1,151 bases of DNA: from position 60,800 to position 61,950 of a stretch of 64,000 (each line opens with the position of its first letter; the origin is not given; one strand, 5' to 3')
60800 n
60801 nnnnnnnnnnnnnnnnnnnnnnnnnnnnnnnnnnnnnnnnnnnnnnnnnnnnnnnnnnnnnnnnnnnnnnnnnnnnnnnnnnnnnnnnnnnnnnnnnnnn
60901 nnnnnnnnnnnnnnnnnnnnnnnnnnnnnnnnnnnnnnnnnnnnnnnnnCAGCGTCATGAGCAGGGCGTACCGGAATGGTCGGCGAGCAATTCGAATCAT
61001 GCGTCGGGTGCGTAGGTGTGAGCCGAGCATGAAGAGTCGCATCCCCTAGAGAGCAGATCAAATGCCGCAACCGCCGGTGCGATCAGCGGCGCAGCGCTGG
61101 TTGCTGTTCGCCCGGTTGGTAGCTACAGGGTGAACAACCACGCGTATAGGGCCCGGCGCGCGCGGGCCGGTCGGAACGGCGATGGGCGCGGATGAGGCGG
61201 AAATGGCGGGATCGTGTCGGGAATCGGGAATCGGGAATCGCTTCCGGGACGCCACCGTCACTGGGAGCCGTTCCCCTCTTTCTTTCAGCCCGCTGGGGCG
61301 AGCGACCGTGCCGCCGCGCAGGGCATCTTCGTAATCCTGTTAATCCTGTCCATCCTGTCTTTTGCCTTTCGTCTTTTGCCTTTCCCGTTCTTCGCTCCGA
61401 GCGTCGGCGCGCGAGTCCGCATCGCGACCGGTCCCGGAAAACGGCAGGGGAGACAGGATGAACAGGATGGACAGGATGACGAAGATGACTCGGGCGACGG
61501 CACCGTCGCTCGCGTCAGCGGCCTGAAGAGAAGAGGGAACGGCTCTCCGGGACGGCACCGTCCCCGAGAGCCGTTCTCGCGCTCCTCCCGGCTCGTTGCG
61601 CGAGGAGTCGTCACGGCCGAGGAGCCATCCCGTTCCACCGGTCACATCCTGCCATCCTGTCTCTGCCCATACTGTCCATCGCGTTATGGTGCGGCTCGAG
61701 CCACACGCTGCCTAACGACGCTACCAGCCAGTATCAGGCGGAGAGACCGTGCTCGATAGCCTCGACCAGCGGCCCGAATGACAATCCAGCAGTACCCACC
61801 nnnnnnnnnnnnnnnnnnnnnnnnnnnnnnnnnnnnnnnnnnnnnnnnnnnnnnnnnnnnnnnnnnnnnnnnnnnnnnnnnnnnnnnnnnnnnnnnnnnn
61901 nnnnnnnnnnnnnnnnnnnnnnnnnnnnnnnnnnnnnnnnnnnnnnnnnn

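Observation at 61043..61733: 690-nt repeat-dense intergenic region: heptamer tandem plus three alternating copies of a ~160-nt structured module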

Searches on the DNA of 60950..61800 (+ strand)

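Call 54: search_rna_families(source=window, start=60950, end=61800, threshold=evalue, max_evalue=1)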
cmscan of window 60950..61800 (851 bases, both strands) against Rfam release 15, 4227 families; matches with E-value up to 1: 7.
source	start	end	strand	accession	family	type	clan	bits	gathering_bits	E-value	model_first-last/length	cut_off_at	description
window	61521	61592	-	RF04159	MIR1437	Gene; miRNA;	-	24.5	168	0.094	1-192/192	no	MIR1437 microRNA precursor family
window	61525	61587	-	RF03935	mir-763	Gene; miRNA;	-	22.6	100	0.054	1-120/120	no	mir-763 microRNA precursor family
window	61508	61604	+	RF04119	MIR1858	Gene; miRNA;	-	21.9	137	0.43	1-197/197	no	MIR1858 microRNA precursor family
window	61521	61592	+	RF04159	MIR1437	Gene; miRNA;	-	21.6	168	0.39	1-192/192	no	MIR1437 microRNA precursor family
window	61481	61519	-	RF01059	mir-598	Gene; miRNA;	-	20.6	69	0.17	1-80/80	no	mir-598 microRNA precursor family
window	61525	61591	+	RF00912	mir-877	Gene; miRNA;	-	19.4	47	0.6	1-86/86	no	mir-877 microRNA precursor family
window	61524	61592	-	RF00771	mir-185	Gene; miRNA;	-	19.4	60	0.93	1-79/79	no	mir-185 microRNA precursor family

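Call 55: search_dna_similar(query=window:61043-61733:+, collection=plasmids, mode=distant, max_rows=10)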
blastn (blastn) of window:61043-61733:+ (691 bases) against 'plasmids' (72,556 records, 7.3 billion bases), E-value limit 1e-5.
No match.
